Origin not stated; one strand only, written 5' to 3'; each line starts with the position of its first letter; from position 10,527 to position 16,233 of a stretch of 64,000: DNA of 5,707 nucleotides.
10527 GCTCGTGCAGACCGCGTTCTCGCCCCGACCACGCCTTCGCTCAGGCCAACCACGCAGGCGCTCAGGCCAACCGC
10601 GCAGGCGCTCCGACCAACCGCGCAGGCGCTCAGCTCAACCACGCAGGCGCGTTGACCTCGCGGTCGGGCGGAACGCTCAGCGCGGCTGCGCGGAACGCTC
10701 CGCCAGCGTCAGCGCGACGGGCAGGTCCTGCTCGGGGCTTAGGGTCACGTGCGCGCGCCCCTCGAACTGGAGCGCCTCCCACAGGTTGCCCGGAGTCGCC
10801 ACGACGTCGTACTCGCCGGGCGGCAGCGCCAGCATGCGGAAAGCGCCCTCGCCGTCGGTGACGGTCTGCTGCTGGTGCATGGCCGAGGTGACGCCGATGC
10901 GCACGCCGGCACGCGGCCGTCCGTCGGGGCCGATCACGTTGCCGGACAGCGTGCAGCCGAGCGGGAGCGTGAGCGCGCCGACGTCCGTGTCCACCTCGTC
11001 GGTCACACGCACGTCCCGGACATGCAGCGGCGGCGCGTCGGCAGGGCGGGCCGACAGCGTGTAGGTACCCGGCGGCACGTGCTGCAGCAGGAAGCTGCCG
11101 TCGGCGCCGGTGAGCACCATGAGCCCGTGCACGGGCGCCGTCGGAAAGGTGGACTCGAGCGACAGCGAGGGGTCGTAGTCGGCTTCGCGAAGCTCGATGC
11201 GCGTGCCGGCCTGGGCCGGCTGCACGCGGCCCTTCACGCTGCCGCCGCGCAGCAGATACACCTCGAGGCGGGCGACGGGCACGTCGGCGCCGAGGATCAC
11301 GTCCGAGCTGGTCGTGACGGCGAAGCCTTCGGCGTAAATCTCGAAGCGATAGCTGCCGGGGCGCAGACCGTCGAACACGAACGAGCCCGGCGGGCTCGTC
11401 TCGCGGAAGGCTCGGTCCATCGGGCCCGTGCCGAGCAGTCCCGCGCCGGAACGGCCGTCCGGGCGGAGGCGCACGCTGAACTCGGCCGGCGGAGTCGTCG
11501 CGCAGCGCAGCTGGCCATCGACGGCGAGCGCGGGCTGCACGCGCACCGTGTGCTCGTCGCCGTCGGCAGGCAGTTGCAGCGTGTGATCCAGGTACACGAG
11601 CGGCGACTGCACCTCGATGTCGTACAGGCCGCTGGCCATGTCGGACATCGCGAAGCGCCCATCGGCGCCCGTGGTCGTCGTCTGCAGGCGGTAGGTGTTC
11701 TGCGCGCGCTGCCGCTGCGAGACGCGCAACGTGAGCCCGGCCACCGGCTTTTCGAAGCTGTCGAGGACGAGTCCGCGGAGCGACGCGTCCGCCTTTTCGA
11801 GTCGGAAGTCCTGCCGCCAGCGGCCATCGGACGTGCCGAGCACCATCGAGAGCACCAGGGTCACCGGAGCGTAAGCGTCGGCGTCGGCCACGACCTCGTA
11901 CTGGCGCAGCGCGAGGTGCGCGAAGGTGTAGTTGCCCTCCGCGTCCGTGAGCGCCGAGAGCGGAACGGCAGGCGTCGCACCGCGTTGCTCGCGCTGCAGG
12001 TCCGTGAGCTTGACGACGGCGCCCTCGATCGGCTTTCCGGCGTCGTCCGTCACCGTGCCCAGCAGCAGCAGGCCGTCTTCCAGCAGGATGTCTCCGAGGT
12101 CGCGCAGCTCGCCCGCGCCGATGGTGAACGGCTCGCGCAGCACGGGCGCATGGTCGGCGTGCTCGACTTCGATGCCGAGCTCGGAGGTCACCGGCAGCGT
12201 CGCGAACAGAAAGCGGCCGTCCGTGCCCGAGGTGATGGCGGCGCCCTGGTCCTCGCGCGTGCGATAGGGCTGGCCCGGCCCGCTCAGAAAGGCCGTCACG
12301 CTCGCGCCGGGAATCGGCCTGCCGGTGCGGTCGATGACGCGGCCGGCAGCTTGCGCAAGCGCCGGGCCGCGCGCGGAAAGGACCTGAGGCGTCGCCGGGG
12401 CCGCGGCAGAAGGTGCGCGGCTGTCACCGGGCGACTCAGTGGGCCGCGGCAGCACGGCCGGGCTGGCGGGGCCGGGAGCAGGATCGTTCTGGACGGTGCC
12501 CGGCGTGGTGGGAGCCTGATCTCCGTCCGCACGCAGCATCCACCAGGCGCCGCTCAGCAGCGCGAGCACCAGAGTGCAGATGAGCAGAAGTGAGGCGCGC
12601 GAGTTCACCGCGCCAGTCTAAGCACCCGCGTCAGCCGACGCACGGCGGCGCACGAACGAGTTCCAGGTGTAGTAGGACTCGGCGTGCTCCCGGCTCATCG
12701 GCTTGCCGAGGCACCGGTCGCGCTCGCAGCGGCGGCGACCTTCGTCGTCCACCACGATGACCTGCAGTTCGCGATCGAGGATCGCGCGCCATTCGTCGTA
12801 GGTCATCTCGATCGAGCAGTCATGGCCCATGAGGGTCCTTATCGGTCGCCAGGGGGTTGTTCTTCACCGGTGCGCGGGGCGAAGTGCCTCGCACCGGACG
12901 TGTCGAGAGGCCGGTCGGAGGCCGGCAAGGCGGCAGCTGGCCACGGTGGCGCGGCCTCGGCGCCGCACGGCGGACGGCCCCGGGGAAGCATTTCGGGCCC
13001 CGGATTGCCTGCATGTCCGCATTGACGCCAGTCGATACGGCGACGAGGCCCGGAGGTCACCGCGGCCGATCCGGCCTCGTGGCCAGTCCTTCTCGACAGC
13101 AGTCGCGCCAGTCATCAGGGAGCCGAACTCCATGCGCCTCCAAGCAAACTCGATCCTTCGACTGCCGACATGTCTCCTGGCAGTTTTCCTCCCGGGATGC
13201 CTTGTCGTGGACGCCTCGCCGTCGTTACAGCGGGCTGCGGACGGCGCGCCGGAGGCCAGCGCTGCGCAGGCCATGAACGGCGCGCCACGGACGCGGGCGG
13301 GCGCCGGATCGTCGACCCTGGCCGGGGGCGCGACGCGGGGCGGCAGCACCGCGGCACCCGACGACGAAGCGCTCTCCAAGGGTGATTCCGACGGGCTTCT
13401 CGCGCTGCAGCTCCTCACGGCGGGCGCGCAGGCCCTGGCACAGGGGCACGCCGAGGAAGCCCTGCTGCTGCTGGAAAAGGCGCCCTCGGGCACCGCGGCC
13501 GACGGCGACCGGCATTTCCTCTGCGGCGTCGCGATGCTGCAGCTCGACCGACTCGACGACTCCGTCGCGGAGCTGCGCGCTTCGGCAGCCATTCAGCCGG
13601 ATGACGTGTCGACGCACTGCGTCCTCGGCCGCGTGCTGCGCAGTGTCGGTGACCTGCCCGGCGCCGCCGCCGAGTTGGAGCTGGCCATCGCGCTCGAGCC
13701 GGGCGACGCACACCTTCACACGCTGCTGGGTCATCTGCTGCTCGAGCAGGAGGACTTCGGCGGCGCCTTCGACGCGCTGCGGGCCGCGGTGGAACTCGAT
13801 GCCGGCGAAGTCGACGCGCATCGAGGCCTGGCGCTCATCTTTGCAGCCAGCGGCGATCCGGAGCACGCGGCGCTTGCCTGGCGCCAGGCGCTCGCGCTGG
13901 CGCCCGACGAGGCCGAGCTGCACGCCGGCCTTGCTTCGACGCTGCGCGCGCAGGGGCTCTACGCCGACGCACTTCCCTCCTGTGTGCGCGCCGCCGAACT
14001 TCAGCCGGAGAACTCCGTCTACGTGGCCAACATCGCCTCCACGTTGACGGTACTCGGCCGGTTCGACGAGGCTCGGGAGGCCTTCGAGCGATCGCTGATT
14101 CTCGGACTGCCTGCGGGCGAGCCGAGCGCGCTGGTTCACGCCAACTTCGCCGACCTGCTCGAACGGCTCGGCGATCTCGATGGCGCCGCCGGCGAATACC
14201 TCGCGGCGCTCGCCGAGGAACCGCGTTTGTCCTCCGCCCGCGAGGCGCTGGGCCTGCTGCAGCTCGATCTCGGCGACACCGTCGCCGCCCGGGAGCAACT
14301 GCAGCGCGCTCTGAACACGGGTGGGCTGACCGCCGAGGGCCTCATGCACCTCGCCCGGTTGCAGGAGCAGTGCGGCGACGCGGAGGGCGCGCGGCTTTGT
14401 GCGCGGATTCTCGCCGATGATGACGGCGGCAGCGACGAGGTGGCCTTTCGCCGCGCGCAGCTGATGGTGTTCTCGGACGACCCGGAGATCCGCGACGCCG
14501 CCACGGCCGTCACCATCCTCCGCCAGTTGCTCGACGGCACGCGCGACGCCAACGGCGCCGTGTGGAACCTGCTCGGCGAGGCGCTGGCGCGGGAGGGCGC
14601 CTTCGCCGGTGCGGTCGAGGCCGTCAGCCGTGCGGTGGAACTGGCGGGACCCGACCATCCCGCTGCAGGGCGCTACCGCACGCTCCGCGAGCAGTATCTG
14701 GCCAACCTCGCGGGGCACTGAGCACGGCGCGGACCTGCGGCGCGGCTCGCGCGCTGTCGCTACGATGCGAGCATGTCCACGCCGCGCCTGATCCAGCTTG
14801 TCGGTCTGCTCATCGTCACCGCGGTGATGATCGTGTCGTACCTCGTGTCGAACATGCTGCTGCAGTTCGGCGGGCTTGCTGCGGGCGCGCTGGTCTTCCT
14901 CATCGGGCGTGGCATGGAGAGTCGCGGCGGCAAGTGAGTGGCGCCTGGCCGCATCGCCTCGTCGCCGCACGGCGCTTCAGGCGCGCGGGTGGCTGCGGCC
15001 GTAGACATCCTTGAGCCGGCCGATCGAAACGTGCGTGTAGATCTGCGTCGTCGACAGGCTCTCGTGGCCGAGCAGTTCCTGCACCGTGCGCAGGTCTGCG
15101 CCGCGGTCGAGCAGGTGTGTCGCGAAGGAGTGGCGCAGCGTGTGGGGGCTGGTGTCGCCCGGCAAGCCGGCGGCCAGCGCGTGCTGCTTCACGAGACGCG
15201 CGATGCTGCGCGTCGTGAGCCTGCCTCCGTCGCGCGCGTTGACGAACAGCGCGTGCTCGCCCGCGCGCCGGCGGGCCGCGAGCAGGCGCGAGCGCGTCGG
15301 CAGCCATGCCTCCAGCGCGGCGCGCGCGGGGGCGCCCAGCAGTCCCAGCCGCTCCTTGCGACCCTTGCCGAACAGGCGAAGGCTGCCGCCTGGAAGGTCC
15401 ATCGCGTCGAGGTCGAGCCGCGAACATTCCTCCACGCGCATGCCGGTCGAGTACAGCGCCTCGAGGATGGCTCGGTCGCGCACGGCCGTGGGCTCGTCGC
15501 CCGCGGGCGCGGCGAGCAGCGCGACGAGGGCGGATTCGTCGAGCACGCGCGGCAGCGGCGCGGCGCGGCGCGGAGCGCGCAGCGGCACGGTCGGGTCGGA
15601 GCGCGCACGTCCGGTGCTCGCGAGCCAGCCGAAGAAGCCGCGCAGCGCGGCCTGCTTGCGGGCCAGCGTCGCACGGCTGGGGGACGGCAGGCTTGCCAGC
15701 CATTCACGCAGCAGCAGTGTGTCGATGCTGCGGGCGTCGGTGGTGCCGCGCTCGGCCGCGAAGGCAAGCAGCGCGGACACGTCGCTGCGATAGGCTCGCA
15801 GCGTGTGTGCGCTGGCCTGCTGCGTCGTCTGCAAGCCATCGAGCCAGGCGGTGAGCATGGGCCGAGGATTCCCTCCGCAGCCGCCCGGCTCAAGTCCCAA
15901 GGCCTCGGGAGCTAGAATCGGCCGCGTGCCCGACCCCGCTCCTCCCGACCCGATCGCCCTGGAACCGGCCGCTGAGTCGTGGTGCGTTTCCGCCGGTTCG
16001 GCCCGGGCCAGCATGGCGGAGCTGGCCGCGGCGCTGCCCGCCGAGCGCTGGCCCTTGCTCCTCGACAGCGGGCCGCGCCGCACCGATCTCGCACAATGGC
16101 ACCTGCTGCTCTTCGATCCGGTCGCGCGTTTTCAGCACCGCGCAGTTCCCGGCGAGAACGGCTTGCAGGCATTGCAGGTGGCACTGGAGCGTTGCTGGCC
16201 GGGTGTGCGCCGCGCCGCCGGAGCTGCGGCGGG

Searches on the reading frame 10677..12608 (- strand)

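Call 3: search_protein_families(library=pfam, proteins=[window:10677-12608:-], max_evalue=1)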
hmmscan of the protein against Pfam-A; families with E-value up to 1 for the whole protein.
window:10677-12608:- (643 aa): 21 families
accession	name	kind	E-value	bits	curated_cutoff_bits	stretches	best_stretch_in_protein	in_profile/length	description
PF13620.12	CarboxypepD_reg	-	3.2e-57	191.3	32.3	6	183-251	3-64/82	Carboxypeptidase regulatory-like domain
PF17210.9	SdrD_B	-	3.4e-19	69.5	29.7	3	283-339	18-70/112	SdrD B-like domain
PF13715.12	CarbopepD_reg_2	-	1.8e-16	60.4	32.2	2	554-604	1-50/88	CarboxypepD_reg-like domain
PF17802.7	SpaA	-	6.7e-13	49.1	23.1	2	188-239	9-56/91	Prealbumin-like fold domain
PF14686.12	fn3_3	-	1.9e-12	47.2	24.4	2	404-436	31-63/75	Polysaccharide lyase family 4, domain II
PF02369.22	Big_1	-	3.1e-11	43.7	34.9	2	184-230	23-65/93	Bacterial Ig-like domain (group 1)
PF09430.16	EMC7_beta-sandw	-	1.3e-10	42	26.6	1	497-524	22-49/122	ER membrane protein complex subunit 7, beta-sandwich domain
PF00775.27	Dioxygenase_C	-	2.3e-10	40.7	27.3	2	180-240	30-99/182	Dioxygenase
PF20598.4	DUF6795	-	9.1e-08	32.8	27.4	1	286-325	9-47/103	Domain of unknown function (DUF6795)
PF10670.15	DUF4198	-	1.2e-07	32.6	34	0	273-333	145-205/209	Domain of unknown function (DUF4198)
PF22904.2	NOMO1-like_2nd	-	4.3e-07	30.4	27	1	556-606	14-62/90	BOS complex subunit NOMO1-like, second beta sandwich domain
PF23193.1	NOMO_3rd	-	1.5e-06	28.6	27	0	577-605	57-85/120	NOMO third transthyretin-like domain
PF25020.1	TTR_TEN1-4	-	3e-06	27.5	27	1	553-594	8-49/86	Teneurin TTR-like domain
PF24421.1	Ig_J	-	5e-05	23.8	29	0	289-334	38-83/104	Tip attachment protein J, Ig-like domain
PF24025.1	Ig_DR_A0283-like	-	0.00016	22.4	27.1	1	183-240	10-61/102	DR_A0283-like, Ig-like domain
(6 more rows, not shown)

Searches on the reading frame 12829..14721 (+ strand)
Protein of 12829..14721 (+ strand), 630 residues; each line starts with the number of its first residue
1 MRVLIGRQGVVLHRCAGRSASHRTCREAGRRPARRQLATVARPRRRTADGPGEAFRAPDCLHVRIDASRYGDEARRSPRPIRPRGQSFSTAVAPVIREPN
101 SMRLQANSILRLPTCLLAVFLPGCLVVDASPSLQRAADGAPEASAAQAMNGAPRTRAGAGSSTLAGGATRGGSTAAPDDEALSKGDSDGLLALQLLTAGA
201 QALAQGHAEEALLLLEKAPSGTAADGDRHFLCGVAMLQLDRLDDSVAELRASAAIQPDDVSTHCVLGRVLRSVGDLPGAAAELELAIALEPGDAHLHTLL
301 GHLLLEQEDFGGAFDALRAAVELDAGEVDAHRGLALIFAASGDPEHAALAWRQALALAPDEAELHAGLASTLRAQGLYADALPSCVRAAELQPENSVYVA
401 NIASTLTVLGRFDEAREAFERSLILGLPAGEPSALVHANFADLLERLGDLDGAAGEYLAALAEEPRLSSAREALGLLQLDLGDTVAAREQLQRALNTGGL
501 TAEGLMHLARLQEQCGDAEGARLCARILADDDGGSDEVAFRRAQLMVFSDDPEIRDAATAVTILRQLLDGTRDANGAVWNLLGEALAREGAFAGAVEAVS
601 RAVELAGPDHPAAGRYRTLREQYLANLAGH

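Call 62: search_protein_families(library=pfam, proteins=[window:12829-14721:+], max_evalue=0.00001)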
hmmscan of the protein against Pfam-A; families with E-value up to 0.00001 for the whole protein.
window:12829-14721:+ (630 aa): 12 families
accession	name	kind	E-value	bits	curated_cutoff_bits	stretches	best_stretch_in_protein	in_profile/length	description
PF07719.23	TPR_2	-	1.6e-29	99.9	27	0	329-360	2-33/34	Tetratricopeptide repeat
PF00515.34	TPR_1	-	2.9e-20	71.6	27.8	0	362-395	1-34/34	Tetratricopeptide repeat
PF13432.12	TPR_16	-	3.9e-20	72.4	32.7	0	266-326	3-63/65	Tetratricopeptide repeat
PF13428.12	TPR_14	-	3.5e-19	67.8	23.5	0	329-369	2-42/44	Tetratricopeptide repeat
PF13431.12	TPR_17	-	5.7e-18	64.1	24.4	0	351-382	2-33/34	Tetratricopeptide repeat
PF13181.12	TPR_8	-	3.4e-17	61.5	25.7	0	294-325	1-32/34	Tetratricopeptide repeat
PF14559.12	TPR_19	-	1.1e-16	61.3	25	0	372-421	1-50/68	Tetratricopeptide repeat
PF13414.12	TPR_11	-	2.7e-16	59.4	26.8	0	267-307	1-41/42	TPR repeat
PF23914.1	TPR_CcmH_CycH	-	3.2e-13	50.2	42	1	249-361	39-154/158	Cytochrome c-type biogenesis protein H TPR domain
PF13424.12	TPR_12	-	3.4e-13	50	30.1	0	399-461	7-72/77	Tetratricopeptide repeat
PF12895.13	ANAPC3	-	3.7e-06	27.5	27.2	0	354-421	15-81/82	Anaphase-promoting complex, cyclosome, subunit 3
PF13429.12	TPR_15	-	7.8e-06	25.9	26.2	0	339-457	157-271/280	Tetratricopeptide repeat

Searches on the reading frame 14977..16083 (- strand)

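Call 62: search_protein_families(library=pfam, proteins=[window:14977-16083:-], max_evalue=0.00001)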
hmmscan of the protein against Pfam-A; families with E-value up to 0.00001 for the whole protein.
window:14977-16083:- (368 aa): 2 families
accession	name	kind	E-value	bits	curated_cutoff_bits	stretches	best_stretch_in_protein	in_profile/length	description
PF00589.27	Phage_integrase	-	1.9e-40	138.9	27.1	1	180-353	2-169/172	Phage integrase family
PF02899.23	Phage_int_SAM_1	-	9e-15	55.2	22.3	1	78-156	2-81/83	Phage integrase, N-terminal SAM-like domain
